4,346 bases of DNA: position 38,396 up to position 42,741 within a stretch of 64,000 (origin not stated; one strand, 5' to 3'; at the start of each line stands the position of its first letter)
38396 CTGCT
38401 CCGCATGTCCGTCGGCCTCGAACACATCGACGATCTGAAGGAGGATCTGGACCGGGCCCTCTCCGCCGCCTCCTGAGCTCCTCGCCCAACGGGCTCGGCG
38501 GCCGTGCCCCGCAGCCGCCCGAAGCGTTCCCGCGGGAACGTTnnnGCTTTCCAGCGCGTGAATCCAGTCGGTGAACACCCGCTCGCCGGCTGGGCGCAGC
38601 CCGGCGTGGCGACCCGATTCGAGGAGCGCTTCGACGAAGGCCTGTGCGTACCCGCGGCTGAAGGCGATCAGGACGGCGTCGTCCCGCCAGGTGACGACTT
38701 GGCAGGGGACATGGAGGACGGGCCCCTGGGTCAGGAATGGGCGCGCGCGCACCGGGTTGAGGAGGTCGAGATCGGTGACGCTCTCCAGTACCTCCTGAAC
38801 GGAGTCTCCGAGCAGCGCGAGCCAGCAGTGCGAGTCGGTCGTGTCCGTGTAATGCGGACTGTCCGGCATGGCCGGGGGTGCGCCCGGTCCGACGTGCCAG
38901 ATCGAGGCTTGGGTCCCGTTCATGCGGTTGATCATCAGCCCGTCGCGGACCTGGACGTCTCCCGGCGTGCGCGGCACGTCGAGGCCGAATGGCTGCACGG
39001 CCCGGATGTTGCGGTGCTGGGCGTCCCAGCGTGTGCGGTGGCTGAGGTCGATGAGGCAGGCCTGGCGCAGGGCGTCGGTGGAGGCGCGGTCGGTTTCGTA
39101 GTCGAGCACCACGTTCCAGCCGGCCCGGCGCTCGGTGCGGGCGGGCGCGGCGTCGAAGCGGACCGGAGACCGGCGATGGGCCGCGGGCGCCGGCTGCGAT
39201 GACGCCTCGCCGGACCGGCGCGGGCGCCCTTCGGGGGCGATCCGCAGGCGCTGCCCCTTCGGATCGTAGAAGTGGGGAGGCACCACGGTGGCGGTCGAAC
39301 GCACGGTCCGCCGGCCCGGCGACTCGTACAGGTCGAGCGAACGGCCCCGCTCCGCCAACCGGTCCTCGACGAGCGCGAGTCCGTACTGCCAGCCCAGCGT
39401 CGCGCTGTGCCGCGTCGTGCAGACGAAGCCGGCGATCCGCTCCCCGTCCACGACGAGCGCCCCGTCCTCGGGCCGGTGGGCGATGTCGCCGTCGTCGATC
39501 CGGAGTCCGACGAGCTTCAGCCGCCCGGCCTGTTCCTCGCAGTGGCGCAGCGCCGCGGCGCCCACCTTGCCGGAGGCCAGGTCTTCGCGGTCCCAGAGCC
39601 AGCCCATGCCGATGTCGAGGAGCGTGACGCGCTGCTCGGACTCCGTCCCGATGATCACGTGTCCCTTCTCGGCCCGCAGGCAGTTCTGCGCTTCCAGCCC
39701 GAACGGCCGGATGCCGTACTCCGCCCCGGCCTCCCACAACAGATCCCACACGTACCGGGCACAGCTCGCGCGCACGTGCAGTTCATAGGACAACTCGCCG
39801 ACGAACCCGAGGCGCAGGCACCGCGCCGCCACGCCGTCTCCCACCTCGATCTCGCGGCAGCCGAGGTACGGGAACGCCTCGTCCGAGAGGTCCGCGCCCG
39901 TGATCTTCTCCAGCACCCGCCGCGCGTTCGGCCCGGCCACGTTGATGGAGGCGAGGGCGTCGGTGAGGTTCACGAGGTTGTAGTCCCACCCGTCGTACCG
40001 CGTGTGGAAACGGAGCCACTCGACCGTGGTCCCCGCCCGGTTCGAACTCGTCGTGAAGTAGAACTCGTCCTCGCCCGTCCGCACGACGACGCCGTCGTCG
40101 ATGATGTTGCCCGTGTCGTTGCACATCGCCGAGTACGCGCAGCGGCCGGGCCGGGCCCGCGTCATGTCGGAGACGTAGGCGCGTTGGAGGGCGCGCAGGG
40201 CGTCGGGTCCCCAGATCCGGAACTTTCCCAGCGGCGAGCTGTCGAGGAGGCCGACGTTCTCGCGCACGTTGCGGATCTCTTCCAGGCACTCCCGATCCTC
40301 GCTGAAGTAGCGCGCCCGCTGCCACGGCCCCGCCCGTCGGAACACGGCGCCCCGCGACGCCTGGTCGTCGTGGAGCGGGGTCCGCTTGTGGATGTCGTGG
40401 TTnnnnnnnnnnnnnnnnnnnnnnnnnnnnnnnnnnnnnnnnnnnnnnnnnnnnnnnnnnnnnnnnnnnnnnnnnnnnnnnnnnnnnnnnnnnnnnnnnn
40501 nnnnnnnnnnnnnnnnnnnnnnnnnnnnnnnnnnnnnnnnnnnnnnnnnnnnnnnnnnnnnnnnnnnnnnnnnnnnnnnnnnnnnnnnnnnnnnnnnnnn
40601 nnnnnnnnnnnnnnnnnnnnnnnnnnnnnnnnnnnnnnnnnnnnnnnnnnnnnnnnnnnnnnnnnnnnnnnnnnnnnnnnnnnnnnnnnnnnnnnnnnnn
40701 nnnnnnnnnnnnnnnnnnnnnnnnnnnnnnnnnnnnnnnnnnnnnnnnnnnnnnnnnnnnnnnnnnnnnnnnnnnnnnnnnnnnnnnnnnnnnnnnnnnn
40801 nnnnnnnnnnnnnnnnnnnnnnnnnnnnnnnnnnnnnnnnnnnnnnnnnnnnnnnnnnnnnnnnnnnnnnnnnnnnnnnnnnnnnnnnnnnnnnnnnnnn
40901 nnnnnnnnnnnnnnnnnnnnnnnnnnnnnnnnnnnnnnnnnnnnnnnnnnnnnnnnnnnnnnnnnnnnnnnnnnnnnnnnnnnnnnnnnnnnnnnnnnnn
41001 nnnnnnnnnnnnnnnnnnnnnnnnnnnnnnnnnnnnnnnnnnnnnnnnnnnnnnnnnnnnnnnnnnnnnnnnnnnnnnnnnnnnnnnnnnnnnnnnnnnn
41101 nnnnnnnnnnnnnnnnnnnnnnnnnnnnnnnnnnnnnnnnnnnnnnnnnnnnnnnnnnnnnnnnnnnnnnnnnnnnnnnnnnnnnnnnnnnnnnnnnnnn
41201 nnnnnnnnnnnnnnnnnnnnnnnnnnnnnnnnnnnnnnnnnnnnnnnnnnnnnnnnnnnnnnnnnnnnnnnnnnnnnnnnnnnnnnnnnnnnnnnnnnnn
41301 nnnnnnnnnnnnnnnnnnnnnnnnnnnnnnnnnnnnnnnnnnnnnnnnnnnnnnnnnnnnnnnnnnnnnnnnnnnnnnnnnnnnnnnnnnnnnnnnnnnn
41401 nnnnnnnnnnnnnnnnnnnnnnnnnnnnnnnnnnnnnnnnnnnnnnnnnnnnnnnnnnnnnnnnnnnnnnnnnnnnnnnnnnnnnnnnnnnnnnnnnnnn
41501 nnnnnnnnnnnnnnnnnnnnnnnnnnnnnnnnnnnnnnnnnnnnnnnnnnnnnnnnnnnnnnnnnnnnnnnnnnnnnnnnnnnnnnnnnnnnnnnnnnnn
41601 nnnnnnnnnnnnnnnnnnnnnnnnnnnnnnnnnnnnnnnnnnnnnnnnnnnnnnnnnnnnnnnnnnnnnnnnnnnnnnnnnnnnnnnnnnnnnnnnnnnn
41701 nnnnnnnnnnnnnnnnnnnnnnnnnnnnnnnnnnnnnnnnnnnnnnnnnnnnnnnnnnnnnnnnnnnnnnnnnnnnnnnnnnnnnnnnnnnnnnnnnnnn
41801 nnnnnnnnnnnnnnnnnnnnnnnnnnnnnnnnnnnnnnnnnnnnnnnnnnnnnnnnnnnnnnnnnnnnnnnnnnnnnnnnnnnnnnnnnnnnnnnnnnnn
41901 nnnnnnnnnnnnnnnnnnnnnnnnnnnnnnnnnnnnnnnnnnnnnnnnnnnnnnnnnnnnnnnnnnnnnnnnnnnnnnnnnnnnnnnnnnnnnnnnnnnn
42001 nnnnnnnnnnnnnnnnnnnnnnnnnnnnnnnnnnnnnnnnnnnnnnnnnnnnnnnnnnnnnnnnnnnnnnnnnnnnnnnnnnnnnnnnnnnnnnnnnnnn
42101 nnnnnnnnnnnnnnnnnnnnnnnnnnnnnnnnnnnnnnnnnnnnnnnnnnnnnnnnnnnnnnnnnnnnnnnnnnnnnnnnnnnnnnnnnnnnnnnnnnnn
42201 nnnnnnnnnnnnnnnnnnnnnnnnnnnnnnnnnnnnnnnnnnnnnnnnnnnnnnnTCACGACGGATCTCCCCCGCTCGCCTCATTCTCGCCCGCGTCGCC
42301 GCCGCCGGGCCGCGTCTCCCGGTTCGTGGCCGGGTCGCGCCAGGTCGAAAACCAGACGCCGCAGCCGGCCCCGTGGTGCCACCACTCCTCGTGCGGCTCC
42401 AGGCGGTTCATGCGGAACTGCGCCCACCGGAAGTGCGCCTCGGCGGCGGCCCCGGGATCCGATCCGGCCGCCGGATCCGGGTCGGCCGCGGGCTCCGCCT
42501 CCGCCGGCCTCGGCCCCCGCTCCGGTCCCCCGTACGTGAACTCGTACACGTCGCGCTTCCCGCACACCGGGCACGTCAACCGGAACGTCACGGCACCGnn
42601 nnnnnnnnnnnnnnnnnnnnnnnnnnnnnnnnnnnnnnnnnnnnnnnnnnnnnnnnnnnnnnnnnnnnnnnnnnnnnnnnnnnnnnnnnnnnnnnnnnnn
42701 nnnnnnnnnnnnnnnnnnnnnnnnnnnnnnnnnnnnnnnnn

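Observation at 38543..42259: Sarcosine oxidase alpha subunit continues in-frame into a gamma-subunit-like domain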

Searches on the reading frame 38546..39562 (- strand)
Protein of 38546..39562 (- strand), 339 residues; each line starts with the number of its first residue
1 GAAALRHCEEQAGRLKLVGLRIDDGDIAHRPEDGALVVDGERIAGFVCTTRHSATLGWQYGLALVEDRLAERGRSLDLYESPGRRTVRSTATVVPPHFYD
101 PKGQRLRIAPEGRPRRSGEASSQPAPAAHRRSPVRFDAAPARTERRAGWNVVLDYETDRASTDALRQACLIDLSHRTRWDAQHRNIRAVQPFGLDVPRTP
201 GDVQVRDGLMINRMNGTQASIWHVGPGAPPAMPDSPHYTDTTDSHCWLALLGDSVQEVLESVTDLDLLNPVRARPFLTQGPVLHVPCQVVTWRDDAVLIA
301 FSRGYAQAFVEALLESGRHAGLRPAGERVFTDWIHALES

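Call 47: find_related_loci(query=window:38546-39562:-, collection=genome_contigs, flank=6000)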
Query window:38546-39562:- (339 aa) in genome_contigs; peptide patterns used: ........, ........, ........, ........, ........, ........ (x = any residue, [..] = any of these).
95 stretches matched a pattern; 25 encode a relative of the query (tblastn E <= 1e-3); 24 distinct loci.
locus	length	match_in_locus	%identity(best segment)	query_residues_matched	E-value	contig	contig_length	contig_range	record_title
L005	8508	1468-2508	88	1-336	0e+0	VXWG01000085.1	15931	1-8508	MAG: Candidatus Palauibacter irciniicola isolate SB0668_bin_12 NODE_1723_length_15931_cov_32.020975, whole genome shotgu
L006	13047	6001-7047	86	1-338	0e+0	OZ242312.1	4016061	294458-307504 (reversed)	MAG: Gemmatimonadota bacterium isolate 199b9089-fb52-4512-a5e9-bc908b5c825e genome assembly, chromosome: 1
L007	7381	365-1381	86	1-339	0e+0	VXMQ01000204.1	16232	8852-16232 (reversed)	MAG: Candidatus Palauibacter denitrificans isolate SB0661_bin_40 NODE_2723_length_16232_cov_57.944736, whole genome shot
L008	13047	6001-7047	84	1-339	0e+0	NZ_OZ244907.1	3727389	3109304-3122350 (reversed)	MAG: Candidatus Palauibacter sp. isolate c5de0401-b7dc-4d82-98b5-efbda7d568cc chromosome 1, complete sequence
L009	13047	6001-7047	83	1-338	0e+0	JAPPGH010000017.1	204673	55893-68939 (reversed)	MAG: Candidatus Palauibacter rhopaloidicola isolate RHO1_bin_50 NODE_104_length_204673_cov_435.694636, whole genome shot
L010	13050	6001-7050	81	1-339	0e+0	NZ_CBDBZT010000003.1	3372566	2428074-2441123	MAG: Candidatus Palauibacter sp. isolate d913a111-4b0a-4343-aa09-6fb2a46b27a4 contig_3, whole genome shotgun sequence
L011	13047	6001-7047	81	1-339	0e+0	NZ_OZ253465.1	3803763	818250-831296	MAG: Candidatus Palauibacter sp. isolate 5c81fbdf-9277-4adf-92a3-ac9ea19f79ba chromosome 1, complete sequence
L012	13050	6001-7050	82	1-339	0e+0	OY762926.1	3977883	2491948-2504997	MAG: Gemmatimonadota bacterium isolate 6e3ee631-f785-49ea-85f7-2f24cfa146af genome assembly, chromosome: 1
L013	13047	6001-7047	81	1-338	0e+0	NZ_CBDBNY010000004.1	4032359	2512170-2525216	MAG: Candidatus Palauibacter sp. isolate 9c20def5-05d6-4f68-ae38-90b01f08d4a3 contig_3, whole genome shotgun sequence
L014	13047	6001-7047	83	1-339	0e+0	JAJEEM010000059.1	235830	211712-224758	MAG: Gemmatimonadetes bacterium isolate p16x34bins.34 k141_398138, whole genome shotgun sequence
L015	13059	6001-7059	79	1-336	0e+0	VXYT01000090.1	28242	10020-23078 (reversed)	MAG: Candidatus Palauibacter ramosifaciens isolate SB0670_bin_18 NODE_850_length_28242_cov_23.159187, whole genome shotg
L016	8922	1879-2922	76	1-339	1e-169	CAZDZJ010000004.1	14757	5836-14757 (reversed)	MAG TPA_asm: uncultured Gemmatimonadota bacterium isolate SRP338948_co1_138 genome assembly, contig: k141_8552, whole ge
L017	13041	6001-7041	68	1-339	1e-149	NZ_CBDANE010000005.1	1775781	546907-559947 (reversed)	MAG: Candidatus Palauibacter sp. isolate 86f7a3db-c590-4dc5-8cab-a69d54639cc7 contig_5, whole genome shotgun sequence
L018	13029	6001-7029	69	1-339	4e-147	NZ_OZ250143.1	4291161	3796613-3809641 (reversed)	MAG: Candidatus Palauibacter sp. isolate 48ff9d69-b9c1-46bb-834c-a9f20826d9c9 chromosome 1, complete sequence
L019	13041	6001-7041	67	1-339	9e-143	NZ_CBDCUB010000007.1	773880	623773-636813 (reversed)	MAG: Candidatus Palauibacter sp. isolate cc05a73e-5b7f-4338-bfa9-6e459683daed contig_7, whole genome shotgun sequence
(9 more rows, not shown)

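Call 49: search_protein_representatives(protein=window:38546-39562:-)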
Query: 339 residues. Proteins with E-value up to 0.001 (for the whole library): 216; up to 1e-10: 134; up to 1e-30: 46. The best 150 are listed.
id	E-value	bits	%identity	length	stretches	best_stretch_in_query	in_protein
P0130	6.1e-70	252.4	54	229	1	120-333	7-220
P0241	1.7e-63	231.2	43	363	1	2-330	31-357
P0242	1.4e-50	188.8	50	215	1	127-337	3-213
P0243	4.9e-50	186.9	52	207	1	130-328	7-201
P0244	8.6e-49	182.8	62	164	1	194-334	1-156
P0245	1.5e-46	175.5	46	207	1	130-334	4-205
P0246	2.6e-46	174.7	45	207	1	129-331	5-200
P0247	2.1e-45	171.7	46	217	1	130-336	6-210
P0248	1.0e-44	169.4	44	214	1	126-334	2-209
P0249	5.5e-44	167.0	43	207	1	128-334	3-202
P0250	1.5e-43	165.6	44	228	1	129-336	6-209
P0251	1.1e-41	159.4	43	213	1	129-333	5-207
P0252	4.4e-41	157.5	45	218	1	129-334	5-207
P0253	2.3e-40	155.1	45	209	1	125-337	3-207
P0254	5.8e-40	153.8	44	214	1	128-329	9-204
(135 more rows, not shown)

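Call 79: find_homologous_proteins(query=window:38546-39562:-, max_evalue=1e-20)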
Query window:38546-39562:- (339 aa): 409 proteins with E <= 1e-20 among 8000 candidates; the best 120 are listed.
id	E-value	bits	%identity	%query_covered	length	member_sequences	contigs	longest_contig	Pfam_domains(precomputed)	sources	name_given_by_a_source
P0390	1.6e-197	674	85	99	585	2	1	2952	PF01571.27,PF08669.18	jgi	-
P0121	3.6e-187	640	90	91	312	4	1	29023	PF08669.18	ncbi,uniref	ncbi:glycine cleavage T C-terminal barrel domain-containing protein, partial [Candidatus Palauibacte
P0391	4.1e-181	620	79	100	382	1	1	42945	PF08669.18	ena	-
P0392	2.6e-178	610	79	100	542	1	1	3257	PF01571.27,PF08669.18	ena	-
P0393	1.2e-152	526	70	100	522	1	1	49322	PF01571.27,PF08669.18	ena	-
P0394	9.9e-140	484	65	100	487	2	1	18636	PF01571.27,PF08669.18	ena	-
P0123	1.7e-128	447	68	86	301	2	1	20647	-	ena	-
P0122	9.6e-103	362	81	55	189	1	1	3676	-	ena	-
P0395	3.2e-79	285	76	50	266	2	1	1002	PF08669.18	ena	-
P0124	1.2e-74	270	59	63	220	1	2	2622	-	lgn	-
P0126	7.7e-73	264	59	64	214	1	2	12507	-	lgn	-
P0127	6.6e-71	257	57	62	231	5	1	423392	-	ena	-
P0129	4.7e-70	254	58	62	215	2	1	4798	-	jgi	-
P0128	8.8e-70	254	61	60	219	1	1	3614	PF01571.27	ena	-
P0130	1.9e-69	252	55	63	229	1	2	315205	-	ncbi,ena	-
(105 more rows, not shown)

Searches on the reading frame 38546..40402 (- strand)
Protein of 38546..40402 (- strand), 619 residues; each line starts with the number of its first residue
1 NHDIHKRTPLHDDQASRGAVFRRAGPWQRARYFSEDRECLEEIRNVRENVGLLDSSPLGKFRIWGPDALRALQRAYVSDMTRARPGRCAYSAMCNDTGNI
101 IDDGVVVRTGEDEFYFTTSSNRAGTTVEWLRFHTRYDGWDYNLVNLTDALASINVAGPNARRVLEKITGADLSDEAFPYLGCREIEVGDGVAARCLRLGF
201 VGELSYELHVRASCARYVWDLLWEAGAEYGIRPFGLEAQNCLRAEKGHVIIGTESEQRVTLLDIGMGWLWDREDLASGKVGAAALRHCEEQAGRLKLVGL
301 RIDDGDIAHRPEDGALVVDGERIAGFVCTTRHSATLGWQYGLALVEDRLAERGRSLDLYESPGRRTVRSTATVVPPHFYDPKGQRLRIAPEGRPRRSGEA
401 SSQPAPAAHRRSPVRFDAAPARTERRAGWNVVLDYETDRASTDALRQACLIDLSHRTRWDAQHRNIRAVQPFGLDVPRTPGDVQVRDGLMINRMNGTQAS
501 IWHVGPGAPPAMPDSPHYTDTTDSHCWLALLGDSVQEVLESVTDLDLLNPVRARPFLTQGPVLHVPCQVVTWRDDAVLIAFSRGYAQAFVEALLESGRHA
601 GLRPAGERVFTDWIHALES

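Call 68: predict_structure(alignment_id=A2)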
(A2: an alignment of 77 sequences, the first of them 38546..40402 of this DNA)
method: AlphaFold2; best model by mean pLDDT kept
length: 619 residues; sequences in the alignment: 77
mean_pLDDT: 83.9   pTM: 0.76
mean pLDDT of the five models: 83.9, 83.3, 79.6, 79.1, 78.6
residues with pLDDT >= 90: 352; 70-90: 161; 50-70: 48; < 50: 58
segments of 3 or more residues with pLDDT < 50: 247-261, 264-272, 276-282, 377-401
pLDDT, mean of each block of 10 residues (from residue 1): 84 95 87 85 89 94 94 81 88 62 86 90 80 81 94 95 97 89 95 89 83 96 97 89 56 37 46 45 55 76 78 88 85 68 85 93 85 68 31 37 71 94 93 88 80 97 93 96 97 95 95 90 96 97 95 96 96 98 96 96 96 93
secondary structure, 60 per line:
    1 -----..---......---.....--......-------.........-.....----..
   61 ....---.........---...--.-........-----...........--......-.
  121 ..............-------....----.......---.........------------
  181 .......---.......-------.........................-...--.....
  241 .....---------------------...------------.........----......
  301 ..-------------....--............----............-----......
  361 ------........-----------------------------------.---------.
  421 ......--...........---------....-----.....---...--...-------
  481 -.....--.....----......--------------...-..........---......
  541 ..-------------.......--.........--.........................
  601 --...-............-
elements in order: H11-16 E20-24 E27-32 H40-48 E50-54 E59-64 H68-75 E87-94 E100-110 E113-118 H120-134 E142-145 E150-156 H160-167 E181-187 E191-197 E205-211 H212-229 E231-233 H236-245 H282-290 E295-302 E316-319 E322-333 E338-346 E355-360 E367-374 E420-426 E429-435 H436-439 E449-452 E458-462 E482-486 E489-493 E498-503 E518-520 E525-531 H535-542 E556-562 E565-573 E576-582 H583-600 E603-605 H607-618

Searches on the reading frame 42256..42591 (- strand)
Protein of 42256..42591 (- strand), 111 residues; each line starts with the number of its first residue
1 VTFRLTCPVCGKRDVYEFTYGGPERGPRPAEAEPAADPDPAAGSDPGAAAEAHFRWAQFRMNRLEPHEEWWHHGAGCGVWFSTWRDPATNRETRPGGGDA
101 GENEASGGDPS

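Call 8: search_protein_families(library=pfam, proteins=[window:42256-42591:-], max_evalue=0.01)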
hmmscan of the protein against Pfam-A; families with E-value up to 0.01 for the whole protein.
window:42256-42591:- (111 aa): 1 family
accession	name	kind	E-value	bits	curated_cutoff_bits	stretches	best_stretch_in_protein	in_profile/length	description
PF04267.17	SoxD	-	1.9e-13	50.8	27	1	5-91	2-75/82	Sarcosine oxidase, delta subunit family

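Call 9: search_protein_families(library=ncbifam, proteins=[window:42256-42591:-], max_evalue=0.01)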
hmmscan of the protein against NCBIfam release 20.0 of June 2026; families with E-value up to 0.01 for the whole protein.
window:42256-42591:- (111 aa): 1 family
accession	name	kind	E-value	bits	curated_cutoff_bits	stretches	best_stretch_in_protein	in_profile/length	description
TIGR01374.1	soxD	subfamily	6.2e-12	45.6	116.5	1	5-91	2-74/83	sarcosine oxidase subunit delta family protein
